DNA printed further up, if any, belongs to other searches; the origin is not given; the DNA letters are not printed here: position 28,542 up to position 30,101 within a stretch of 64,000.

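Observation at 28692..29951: NtrX-like regulator with a dead AAA+ sigma54-activator module downstream of fmt-rsmB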

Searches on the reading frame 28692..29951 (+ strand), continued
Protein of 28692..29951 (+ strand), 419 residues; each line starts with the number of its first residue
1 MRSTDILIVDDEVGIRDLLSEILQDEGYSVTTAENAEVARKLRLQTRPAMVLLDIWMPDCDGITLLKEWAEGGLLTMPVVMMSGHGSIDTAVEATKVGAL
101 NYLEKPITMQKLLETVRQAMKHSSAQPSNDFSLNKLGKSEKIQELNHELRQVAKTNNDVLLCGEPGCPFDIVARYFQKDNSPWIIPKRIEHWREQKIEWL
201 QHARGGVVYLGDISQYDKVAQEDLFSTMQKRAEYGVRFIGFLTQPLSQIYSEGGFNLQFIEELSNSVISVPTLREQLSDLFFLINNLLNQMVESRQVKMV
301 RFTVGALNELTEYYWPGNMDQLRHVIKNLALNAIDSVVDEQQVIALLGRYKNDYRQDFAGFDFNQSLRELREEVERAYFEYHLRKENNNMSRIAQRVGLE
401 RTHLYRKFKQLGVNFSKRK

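Call 7: find_homologous_proteins(query=window:28692-29951:+, max_evalue=1e-10)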
Query window:28692-29951:+ (419 aa): 8000 proteins with E <= 1e-10 among 8000 candidates; the best 120 are listed.
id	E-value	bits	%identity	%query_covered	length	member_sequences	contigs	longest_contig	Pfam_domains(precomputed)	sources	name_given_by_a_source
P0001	3.5e-278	940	100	100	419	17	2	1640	PF00158.33,PF25601.2,PF02954.26,PF14532.13,PF00072.31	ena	-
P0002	3.5e-208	709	74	100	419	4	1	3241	PF00158.33,PF25601.2,PF02954.26,PF14532.13,PF00072.31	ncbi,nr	ncbi:MAG: sigma-54 dependent transcriptional regulator [Neisseriaceae bacterium]|nr:sigma-54 depende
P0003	5.3e-204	696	95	78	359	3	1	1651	PF00158.33,PF25601.2,PF14532.13,PF00072.31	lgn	-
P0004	3.0e-197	673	71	100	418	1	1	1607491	PF00158.33,PF25601.2,PF02954.26,PF14532.13,PF00072.31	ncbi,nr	ncbi:MAG: response regulator [Neisseriaceae bacterium]|nr:MAG: response regulator [Neisseriaceae bac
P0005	5.4e-174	597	100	64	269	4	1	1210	PF00158.33,PF14532.13,PF00072.31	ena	-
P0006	6.9e-174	597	63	100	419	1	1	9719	PF00158.33,PF25601.2,PF02954.26,PF14532.13,PF00072.31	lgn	-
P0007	4.0e-172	591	63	100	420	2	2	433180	PF25601.2,PF14532.13,PF00072.31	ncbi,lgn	ncbi:MAG: sigma-54 dependent transcriptional regulator [Neisseriaceae bacterium]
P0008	1.4e-170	586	62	100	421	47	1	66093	PF00158.33,PF25601.2,PF02954.26,PF14532.13,PF00072.31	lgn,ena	-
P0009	5.0e-159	548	59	100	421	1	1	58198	PF00158.33,PF25601.2,PF02954.26,PF14532.13,PF00072.31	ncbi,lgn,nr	ncbi:MAG: sigma-54 dependent transcriptional regulator [Neisseria sp.]|nr:sigma-54 dependent transcr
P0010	1.5e-158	546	59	100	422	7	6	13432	PF00158.33,PF25601.2,PF02954.26,PF14532.13,PF00072.31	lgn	-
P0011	3.9e-158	545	59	100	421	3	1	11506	PF00158.33,PF25601.2,PF02954.26,PF14532.13,PF00072.31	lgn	-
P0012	6.9e-157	541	57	100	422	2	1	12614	PF00158.33,PF25601.2,PF02954.26,PF14532.13,PF00072.31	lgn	-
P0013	1.6e-155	536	59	100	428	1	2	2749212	PF00158.33,PF25601.2,PF14532.13,PF00072.31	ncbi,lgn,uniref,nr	ncbi:sigma-54 dependent transcriptional regulator [Neisseria sp. Dent CA1/247]|uniref:sigma-54-depen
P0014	1.1e-154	533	58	100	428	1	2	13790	PF00158.33,PF25601.2,PF14532.13,PF00072.31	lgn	-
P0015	2.0e-153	529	58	100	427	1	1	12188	PF00158.33,PF25601.2,PF14532.13,PF00072.31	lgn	-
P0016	6.2e-153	528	58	100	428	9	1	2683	PF00158.33,PF25601.2,PF14532.13,PF00072.31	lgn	-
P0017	3.1e-152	525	56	100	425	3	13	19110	PF00158.33,PF25601.2,PF02954.26,PF14532.13,PF00072.31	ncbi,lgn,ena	-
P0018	3.4e-152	525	57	100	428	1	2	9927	PF00158.33,PF25601.2,PF02954.26,PF14532.13,PF00072.31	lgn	-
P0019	4.4e-151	521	58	100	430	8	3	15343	PF00158.33,PF25601.2,PF02954.26,PF14532.13,PF00072.31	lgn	-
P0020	4.6e-151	521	57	100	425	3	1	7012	PF00158.33,PF25601.2,PF02954.26,PF14532.13,PF00072.31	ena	-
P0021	1.2e-150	520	56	100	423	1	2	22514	PF00158.33,PF25601.2,PF02954.26,PF14532.13,PF00072.31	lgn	-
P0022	2.2e-150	519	55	100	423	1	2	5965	PF00158.33,PF25601.2,PF02954.26,PF14532.13,PF00072.31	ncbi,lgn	-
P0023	2.8e-150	519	56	100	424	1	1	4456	PF00158.33,PF25601.2,PF02954.26,PF14532.13,PF00072.31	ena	-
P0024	2.8e-150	519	56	100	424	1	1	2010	PF00158.33,PF25601.2,PF02954.26,PF14532.13,PF00072.31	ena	-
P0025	2.8e-150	519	56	100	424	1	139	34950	PF00158.33,PF25601.2,PF02954.26,PF14532.13,PF00072.31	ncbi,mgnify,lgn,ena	mgnify:CR=1 FL=1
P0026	2.8e-150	519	56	100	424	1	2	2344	PF00158.33,PF25601.2,PF02954.26,PF14532.13,PF00072.31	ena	-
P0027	2.9e-150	519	57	100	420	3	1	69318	PF00158.33,PF25601.2,PF02954.26,PF14532.13,PF00072.31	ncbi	-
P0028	5.3e-150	518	56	100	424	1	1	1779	PF00158.33,PF25601.2,PF02954.26,PF14532.13,PF00072.31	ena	-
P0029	7.6e-150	517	56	100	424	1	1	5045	PF00158.33,PF25601.2,PF02954.26,PF14532.13,PF00072.31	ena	-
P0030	1.0e-149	517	55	100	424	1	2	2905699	PF00158.33,PF25601.2,PF02954.26,PF14532.13,PF00072.31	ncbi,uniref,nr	ncbi:sigma-54-dependent transcriptional regulator [Paralysiella testudinis]|uniref:Sigma-54-dependen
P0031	1.0e-149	517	55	100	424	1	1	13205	PF00158.33,PF25601.2,PF02954.26,PF14532.13,PF00072.31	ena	-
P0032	1.4e-149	517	55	100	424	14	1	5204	PF00158.33,PF25601.2,PF02954.26,PF14532.13,PF00072.31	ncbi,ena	-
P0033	1.4e-149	516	55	100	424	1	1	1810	PF00158.33,PF25601.2,PF02954.26,PF14532.13,PF00072.31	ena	-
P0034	1.6e-149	516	55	100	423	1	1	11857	PF00158.33,PF25601.2,PF14532.13,PF00072.31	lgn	-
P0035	1.9e-149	516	56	100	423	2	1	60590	PF00158.33,PF25601.2,PF02954.26,PF14532.13,PF00072.31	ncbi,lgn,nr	ncbi:sigma-54 dependent transcriptional regulator [Neisseriaceae bacterium ESL0693]|nr:sigma-54 depe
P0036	2.3e-149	516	56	100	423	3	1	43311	PF00158.33,PF25601.2,PF02954.26,PF14532.13,PF00072.31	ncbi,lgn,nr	ncbi:DNA-binding NtrC family response regulator [Neisseria sp. HSC-16F19]|nr:sigma-54 dependent tran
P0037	2.6e-149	516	55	100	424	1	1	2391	PF00158.33,PF25601.2,PF02954.26,PF14532.13,PF00072.31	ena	-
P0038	2.6e-149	516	55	100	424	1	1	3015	PF00158.33,PF25601.2,PF02954.26,PF14532.13,PF00072.31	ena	-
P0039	3.1e-149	515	55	100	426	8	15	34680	PF00158.33,PF25601.2,PF02954.26,PF14532.13,PF00072.31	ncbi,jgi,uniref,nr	ncbi:sigma-54-dependent transcriptional regulator [Snodgrassella alvi]|jgi:two-component system, Ntr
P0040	4.3e-149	515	56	100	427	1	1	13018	PF00158.33,PF25601.2,PF14532.13,PF00072.31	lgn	-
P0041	5.0e-149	515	56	100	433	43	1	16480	PF00158.33,PF25601.2,PF14532.13,PF00072.31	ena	-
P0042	6.2e-149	514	57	100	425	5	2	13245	PF00158.33,PF25601.2,PF02954.26,PF14532.13,PF00072.31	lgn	-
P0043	8.9e-149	514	58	100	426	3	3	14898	PF00158.33,PF25601.2,PF14532.13,PF00072.31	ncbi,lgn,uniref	ncbi:sigma-54-dependent transcriptional regulator [Neisseria dentiae]|uniref:sigma-54-dependent tran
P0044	1.3e-148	513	56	100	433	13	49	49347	PF00158.33,PF25601.2,PF14532.13,PF00072.31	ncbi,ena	-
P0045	1.4e-148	513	55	100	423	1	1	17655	PF00158.33,PF25601.2,PF02954.26,PF14532.13,PF00072.31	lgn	-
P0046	1.5e-148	513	55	100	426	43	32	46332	PF00158.33,PF25601.2,PF02954.26,PF14532.13,PF00072.31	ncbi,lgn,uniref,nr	ncbi:transcriptional regulator [Snodgrassella communis]|uniref:Nitrogen regulation protein NtrX n=1 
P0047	2.3e-148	512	56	100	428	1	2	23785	PF00158.33,PF25601.2,PF14532.13,PF00072.31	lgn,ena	-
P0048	3.0e-148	512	58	100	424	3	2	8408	PF00158.33,PF25601.2,PF14532.13,PF00072.31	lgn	-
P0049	6.9e-148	511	55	100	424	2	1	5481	PF25601.2,PF02954.26,PF14532.13,PF00072.31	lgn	-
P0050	1.1e-147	510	57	100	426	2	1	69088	PF25601.2,PF14532.13,PF00072.31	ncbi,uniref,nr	ncbi:DNA-binding NtrC family response regulator [Neisseria perflava]|uniref:sigma-54-dependent trans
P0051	1.2e-147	510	55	100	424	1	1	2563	PF00158.33,PF25601.2,PF14532.13,PF00072.31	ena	-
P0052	1.5e-147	510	56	100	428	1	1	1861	PF00158.33,PF25601.2,PF14532.13,PF00072.31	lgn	-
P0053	1.8e-147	510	56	100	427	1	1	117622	PF00158.33,PF25601.2,PF14532.13,PF00072.31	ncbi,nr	ncbi:MAG: sigma-54 dependent transcriptional regulator [Neisseria sp.]|nr:sigma-54 dependent transcr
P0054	1.8e-147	510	56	100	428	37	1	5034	PF00158.33,PF25601.2,PF14532.13,PF00072.31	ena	-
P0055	2.3e-147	509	56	100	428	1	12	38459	PF00158.33,PF25601.2,PF14532.13,PF00072.31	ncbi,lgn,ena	-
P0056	2.4e-147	509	58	100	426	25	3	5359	PF00158.33,PF25601.2,PF14532.13,PF00072.31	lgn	-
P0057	2.7e-147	509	55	100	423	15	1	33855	PF00158.33,PF25601.2,PF02954.26,PF14532.13,PF00072.31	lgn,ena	-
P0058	3.0e-147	509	54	100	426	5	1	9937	PF00158.33,PF25601.2,PF02954.26,PF14532.13,PF00072.31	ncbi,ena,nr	ncbi:MAG: sigma-54-dependent Fis family transcriptional regulator [Neisseriaceae bacterium]|nr:sigma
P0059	3.6e-147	509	56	100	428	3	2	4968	PF00158.33,PF25601.2,PF14532.13,PF00072.31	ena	-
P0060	3.7e-147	509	55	100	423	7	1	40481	PF00158.33,PF25601.2,PF02954.26,PF14532.13,PF00072.31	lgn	-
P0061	4.1e-147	508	55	100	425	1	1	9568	PF00158.33,PF25601.2,PF02954.26,PF14532.13,PF00072.31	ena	-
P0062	5.4e-147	508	56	100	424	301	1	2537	PF00158.33,PF25601.2,PF02954.26,PF14532.13,PF00072.31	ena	-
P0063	5.9e-147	508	56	100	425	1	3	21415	PF00158.33,PF25601.2,PF02954.26,PF14532.13,PF00072.31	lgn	-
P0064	6.1e-147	508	56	100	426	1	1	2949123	PF00158.33,PF25601.2,PF14532.13,PF00072.31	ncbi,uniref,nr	ncbi:sigma-54 dependent transcriptional regulator [Uruburuella testudinis]|uniref:Sigma-54 dependent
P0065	6.1e-147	508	54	100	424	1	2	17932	PF00158.33,PF25601.2,PF02954.26,PF14532.13,PF00072.31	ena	-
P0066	6.8e-147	508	56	100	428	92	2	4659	PF00158.33,PF25601.2,PF14532.13,PF00072.31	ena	-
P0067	9.7e-147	507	56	100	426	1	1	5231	PF00158.33,PF25601.2,PF14532.13,PF00072.31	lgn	-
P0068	9.7e-147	507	56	100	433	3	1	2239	PF00158.33,PF25601.2,PF02954.26,PF14532.13,PF00072.31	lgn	-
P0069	1.1e-146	507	54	100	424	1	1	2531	PF00158.33,PF25601.2,PF02954.26,PF14532.13,PF00072.31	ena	-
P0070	1.2e-146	507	54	100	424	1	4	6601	PF00158.33,PF25601.2,PF02954.26,PF14532.13,PF00072.31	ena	-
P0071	1.3e-146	507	56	100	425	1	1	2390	PF00158.33,PF25601.2,PF02954.26,PF14532.13,PF00072.31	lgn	-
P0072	1.3e-146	507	55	100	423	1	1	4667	PF00158.33,PF25601.2,PF02954.26,PF14532.13,PF00072.31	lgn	-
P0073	1.4e-146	507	54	100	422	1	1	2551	PF00158.33,PF25601.2,PF02954.26,PF14532.13,PF00072.31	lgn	-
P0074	1.5e-146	507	55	100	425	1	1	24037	PF00158.33,PF25601.2,PF02954.26,PF14532.13,PF00072.31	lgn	-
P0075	1.5e-146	506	54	100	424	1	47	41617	PF00158.33,PF25601.2,PF02954.26,PF14532.13,PF00072.31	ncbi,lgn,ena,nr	nr:sigma-54 dependent transcriptional regulator [Snodgrassella alvi]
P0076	1.6e-146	506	54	100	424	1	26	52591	PF00158.33,PF25601.2,PF02954.26,PF14532.13,PF00072.31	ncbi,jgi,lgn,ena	-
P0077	1.7e-146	506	54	100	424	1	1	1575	PF00158.33,PF25601.2,PF02954.26,PF14532.13,PF00072.31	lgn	-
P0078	1.8e-146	506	56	100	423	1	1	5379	PF00158.33,PF25601.2,PF02954.26,PF14532.13,PF00072.31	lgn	-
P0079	2.1e-146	506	56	100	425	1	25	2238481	PF00158.33,PF25601.2,PF14532.13,PF00072.31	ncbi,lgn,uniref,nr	ncbi:sigma-54-dependent transcriptional regulator [Neisseria weaveri]|uniref:Nitrogen assimilation r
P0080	2.1e-146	506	54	100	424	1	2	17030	PF00158.33,PF25601.2,PF02954.26,PF14532.13,PF00072.31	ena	-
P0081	2.7e-146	506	54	100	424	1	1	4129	PF00158.33,PF25601.2,PF02954.26,PF14532.13,PF00072.31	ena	-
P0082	2.8e-146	506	54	100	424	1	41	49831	PF00158.33,PF25601.2,PF02954.26,PF14532.13,PF00072.31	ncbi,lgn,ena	-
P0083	2.8e-146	506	54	100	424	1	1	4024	PF00158.33,PF25601.2,PF02954.26,PF14532.13,PF00072.31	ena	-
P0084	3.4e-146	505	55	100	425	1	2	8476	PF00158.33,PF25601.2,PF02954.26,PF14532.13,PF00072.31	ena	-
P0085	3.4e-146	505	54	100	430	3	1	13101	PF00158.33,PF25601.2,PF02954.26,PF14532.13,PF00072.31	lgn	-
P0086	3.5e-146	505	56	99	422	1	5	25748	PF00158.33,PF25601.2,PF02954.26,PF14532.13,PF00072.31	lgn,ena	-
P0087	3.5e-146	505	57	100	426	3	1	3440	PF25601.2,PF14532.13,PF00072.31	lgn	-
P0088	3.7e-146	505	54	100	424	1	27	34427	PF00158.33,PF25601.2,PF02954.26,PF14532.13,PF00072.31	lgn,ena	-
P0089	3.8e-146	505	54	100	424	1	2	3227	PF00158.33,PF25601.2,PF02954.26,PF14532.13,PF00072.31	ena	-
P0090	4.4e-146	505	57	100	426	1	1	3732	PF00158.33,PF25601.2,PF14532.13,PF00072.31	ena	-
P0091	5.1e-146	505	54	100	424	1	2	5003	PF00158.33,PF25601.2,PF02954.26,PF14532.13,PF00072.31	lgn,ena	-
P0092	5.2e-146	505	55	100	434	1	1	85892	PF00158.33,PF25601.2,PF02954.26,PF14532.13,PF00072.31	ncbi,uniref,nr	ncbi:MAG: sigma-54 dependent transcriptional regulator [Neisseria sp.]|uniref:sigma-54-dependent tra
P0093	5.6e-146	505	56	100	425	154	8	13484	PF00158.33,PF25601.2,PF02954.26,PF14532.13,PF00072.31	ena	-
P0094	5.9e-146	505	54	100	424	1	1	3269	PF00158.33,PF25601.2,PF02954.26,PF14532.13,PF00072.31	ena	-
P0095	9.9e-146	504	54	100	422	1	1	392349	PF00158.33,PF25601.2,PF02954.26,PF14532.13,PF00072.31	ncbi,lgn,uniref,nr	ncbi:sigma-54-dependent transcriptional regulator [Crenobacter caeni]|uniref:Sigma-54-dependent Fis 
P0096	1.1e-145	504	57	100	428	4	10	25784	PF00158.33,PF25601.2,PF14532.13,PF00072.31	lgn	-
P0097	1.1e-145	504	55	100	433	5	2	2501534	PF00158.33,PF25601.2,PF02954.26,PF14532.13,PF00072.31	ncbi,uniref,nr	ncbi:sigma-54-dependent transcriptional regulator [Neisseria wadsworthii]|uniref:Fis family DNA-bind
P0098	1.2e-145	504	56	100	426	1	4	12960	PF00158.33,PF25601.2,PF14532.13,PF00072.31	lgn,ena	-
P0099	1.2e-145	504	57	100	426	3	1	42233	PF00158.33,PF25601.2,PF14532.13,PF00072.31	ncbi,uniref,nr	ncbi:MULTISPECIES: sigma-54 dependent transcriptional regulator [unclassified Neisseria]|uniref:sigm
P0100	1.5e-145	503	54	100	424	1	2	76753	PF00158.33,PF25601.2,PF02954.26,PF14532.13,PF00072.31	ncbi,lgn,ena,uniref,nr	ncbi:sigma-54 dependent transcriptional regulator [Snodgrassella sp. CFCC 13594]|uniref:sigma-54-dep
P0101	1.6e-145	503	56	100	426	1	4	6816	PF25601.2,PF14532.13,PF00072.31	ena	-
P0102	1.6e-145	503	54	100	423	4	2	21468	PF00158.33,PF25601.2,PF02954.26,PF14532.13,PF00072.31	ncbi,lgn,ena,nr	ncbi:MAG: sigma-54-dependent Fis family transcriptional regulator [Snodgrassella sp.]|nr:sigma-54-de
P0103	1.6e-145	503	56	100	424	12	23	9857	PF00158.33,PF25601.2,PF14532.13,PF00072.31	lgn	-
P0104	1.6e-145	503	54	100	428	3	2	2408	PF00158.33,PF25601.2,PF02954.26,PF14532.13,PF00072.31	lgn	-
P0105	1.9e-145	503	54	100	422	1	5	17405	PF00158.33,PF25601.2,PF02954.26,PF14532.13,PF00072.31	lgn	-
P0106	2.5e-145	502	56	100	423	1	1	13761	PF00158.33,PF25601.2,PF14532.13,PF00072.31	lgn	-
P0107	2.5e-145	502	56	100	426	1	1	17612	PF00158.33,PF25601.2,PF14532.13,PF00072.31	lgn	-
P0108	2.6e-145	502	54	100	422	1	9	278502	PF00158.33,PF25601.2,PF02954.26,PF14532.13,PF00072.31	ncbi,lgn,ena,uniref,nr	ncbi:sigma-54-dependent transcriptional regulator [Crenobacter intestini]|uniref:Sigma-54-dependent 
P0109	2.7e-145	502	55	100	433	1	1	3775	PF00158.33,PF25601.2,PF02954.26,PF14532.13,PF00072.31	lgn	-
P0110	3.0e-145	502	56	100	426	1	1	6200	PF00158.33,PF25601.2,PF14532.13,PF00072.31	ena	-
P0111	3.0e-145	502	56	100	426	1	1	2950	PF00158.33,PF25601.2,PF14532.13,PF00072.31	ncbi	-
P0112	3.1e-145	502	56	100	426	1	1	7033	PF00158.33,PF25601.2,PF14532.13,PF00072.31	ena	-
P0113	3.5e-145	502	56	100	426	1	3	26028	PF00158.33,PF25601.2,PF14532.13,PF00072.31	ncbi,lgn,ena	-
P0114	3.9e-145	502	54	100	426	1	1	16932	PF00158.33,PF25601.2,PF02954.26,PF14532.13,PF00072.31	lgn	-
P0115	4.2e-145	502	56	100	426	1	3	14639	PF00158.33,PF25601.2,PF14532.13,PF00072.31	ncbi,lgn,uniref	ncbi:sigma-54-dependent transcriptional regulator [Neisseria weixii]|uniref:sigma-54-dependent trans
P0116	4.2e-145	502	56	100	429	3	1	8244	PF00158.33,PF25601.2,PF14532.13,PF00072.31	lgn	-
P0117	4.5e-145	502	55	100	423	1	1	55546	PF00158.33,PF25601.2,PF02954.26,PF14532.13,PF00072.31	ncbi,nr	ncbi:MAG: sigma-54 dependent transcriptional regulator [Eikenella sp.]|nr:sigma-54 dependent transcr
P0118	4.6e-145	502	56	100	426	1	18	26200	PF00158.33,PF25601.2,PF14532.13,PF00072.31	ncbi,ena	-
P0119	5.3e-145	501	56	100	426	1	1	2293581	PF00158.33,PF25601.2,PF14532.13,PF00072.31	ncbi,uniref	ncbi:sigma-54-dependent transcriptional regulator [Neisseria sp. CCUG17229]|uniref:sigma-54-dependen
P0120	6.1e-145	501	55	100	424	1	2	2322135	PF00158.33,PF25601.2,PF02954.26,PF14532.13,PF00072.31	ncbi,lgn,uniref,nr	ncbi:sigma-54-dependent transcriptional regulator [Neisseria shayeganii]|uniref:Fis family DNA-bindi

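Call 21: search_protein_representatives(protein=window:28692-29948:+)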
Query: 419 residues. Proteins with E-value up to 0.001 (for the whole library): 419927; up to 1e-10: 48556; up to 1e-30: 929. The best 150 are listed.
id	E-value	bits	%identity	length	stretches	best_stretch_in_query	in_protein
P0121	3.6e-142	490.4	56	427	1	1-418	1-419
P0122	2.0e-103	362.8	48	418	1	1-416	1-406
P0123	2.2e-102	359.4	43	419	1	5-418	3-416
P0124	3.4e-102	358.8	47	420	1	1-419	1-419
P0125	1.4e-101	356.8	44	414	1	5-415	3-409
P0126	3.6e-100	352.1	42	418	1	4-417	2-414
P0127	1.6e-97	343.4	44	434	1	3-418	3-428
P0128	2.3e-97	342.9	43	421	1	5-415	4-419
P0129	7.6e-97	341.2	45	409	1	1-417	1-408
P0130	8.1e-94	331.2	44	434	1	2-415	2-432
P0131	1.2e-92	327.3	40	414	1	2-413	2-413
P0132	1.3e-92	327.2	40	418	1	5-417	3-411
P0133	5.4e-89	315.3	43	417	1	5-418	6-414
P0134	4.5e-87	309.0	63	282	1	1-225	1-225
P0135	6.4e-86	305.2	41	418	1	5-418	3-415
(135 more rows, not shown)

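Call 30: find_related_loci(query=window:28692-29948:+, collection=genome_contigs, flank=7000)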
Query window:28692-29948:+ (419 aa) in genome_contigs; peptide patterns used: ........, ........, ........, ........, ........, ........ (x = any residue, [..] = any of these).
600 stretches matched a pattern (row limit reached: there are more); 590 encode a relative of the query (tblastn E <= 1e-3); the best 80 are kept; 80 distinct loci.
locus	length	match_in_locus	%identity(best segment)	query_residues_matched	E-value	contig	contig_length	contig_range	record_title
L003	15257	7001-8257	74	1-419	0e+0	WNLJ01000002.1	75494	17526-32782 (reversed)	Neisseriaceae bacterium PsAf NODE_162_length_75494_cov_30.2412_ID_323, whole genome shotgun sequence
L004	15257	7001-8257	62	1-419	0e+0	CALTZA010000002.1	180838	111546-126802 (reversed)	MAG: uncultured Francisella sp. isolate G79AyWT62A_bin.4.MAG genome assembly, contig: NODE_13_length_180838_cov_13.95863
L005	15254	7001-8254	59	1-419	1e-162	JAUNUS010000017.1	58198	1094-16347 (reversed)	MAG: Neisseria sp. isolate S5R_St_9 NODE_179_length_58198_cov_46.603615, whole genome shotgun sequence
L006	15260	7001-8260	55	1-419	5e-160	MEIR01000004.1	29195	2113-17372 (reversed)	Snodgrassella alvi strain Nev4-2 1196083.62_ctg7180000001403, whole genome shotgun sequence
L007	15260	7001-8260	55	1-419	9e-160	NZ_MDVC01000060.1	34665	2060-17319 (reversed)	Snodgrassella alvi strain App4-8 1196083.49_ctg0848, whole genome shotgun sequence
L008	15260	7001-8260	55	1-419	7e-159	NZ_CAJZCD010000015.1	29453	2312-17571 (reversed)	Snodgrassella communis strain LMG 28360, whole genome shotgun sequence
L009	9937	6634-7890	54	1-419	2e-157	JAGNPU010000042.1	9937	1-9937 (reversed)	MAG: Neisseriaceae bacterium isolate Go_Leine_bin_75 Go_Leine_4401_length_9937_cov_6.678899, whole genome shotgun sequen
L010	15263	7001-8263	54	1-419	6e-157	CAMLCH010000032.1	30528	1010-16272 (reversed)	MAG: Snodgrassella alvi isolate SRR10810031_bin.8_metawrap_v1.3.0_MAG genome assembly, contig: ERZ12407359_219, whole ge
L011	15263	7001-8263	54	1-419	2e-156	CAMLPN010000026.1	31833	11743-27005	MAG: uncultured Neisseriaceae bacterium isolate SRR12180971_bin.3_metawrap_v1.3.0_MAG genome assembly, contig: ERZ125931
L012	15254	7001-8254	56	1-418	2e-156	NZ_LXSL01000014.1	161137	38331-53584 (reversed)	Eikenella longinqua strain NML02-A-017 Eiksp_contig000014, whole genome shotgun sequence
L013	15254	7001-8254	56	1-418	1e-155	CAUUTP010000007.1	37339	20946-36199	MAG TPA_asm: uncultured Eikenella sp. isolate SRR23388424_bin.11_MetaWRAP_v1.3_MAG genome assembly, contig: ERZ21659773.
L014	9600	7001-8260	54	1-419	7e-156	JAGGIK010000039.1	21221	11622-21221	MAG: Snodgrassella sp. isolate S-bin9 NODE_39_length_21221_cov_10.085414, whole genome shotgun sequence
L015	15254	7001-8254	56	1-418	1e-155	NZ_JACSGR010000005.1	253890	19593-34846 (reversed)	Eikenella glucosivorans strain S3360 NODE_5_length_253890_cov_165.948624, whole genome shotgun sequence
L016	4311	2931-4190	55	1-419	3e-159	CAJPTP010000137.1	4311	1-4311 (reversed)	MAG: uncultured Francisella sp. isolate SRR9217479-mag-bin.8 genome assembly, contig: SRR9217479-mag-bin.8_2309, whole g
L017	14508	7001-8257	55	1-418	1e-154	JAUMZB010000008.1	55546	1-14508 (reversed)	MAG: Eikenella sp. isolate S17M_Sa_61 NODE_298_length_55546_cov_46.222685, whole genome shotgun sequence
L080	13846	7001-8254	54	1-418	2e-132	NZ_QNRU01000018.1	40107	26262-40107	Neisseria gonorrhoeae strain DSM 9188 Ga0244522_118, whole genome shotgun sequence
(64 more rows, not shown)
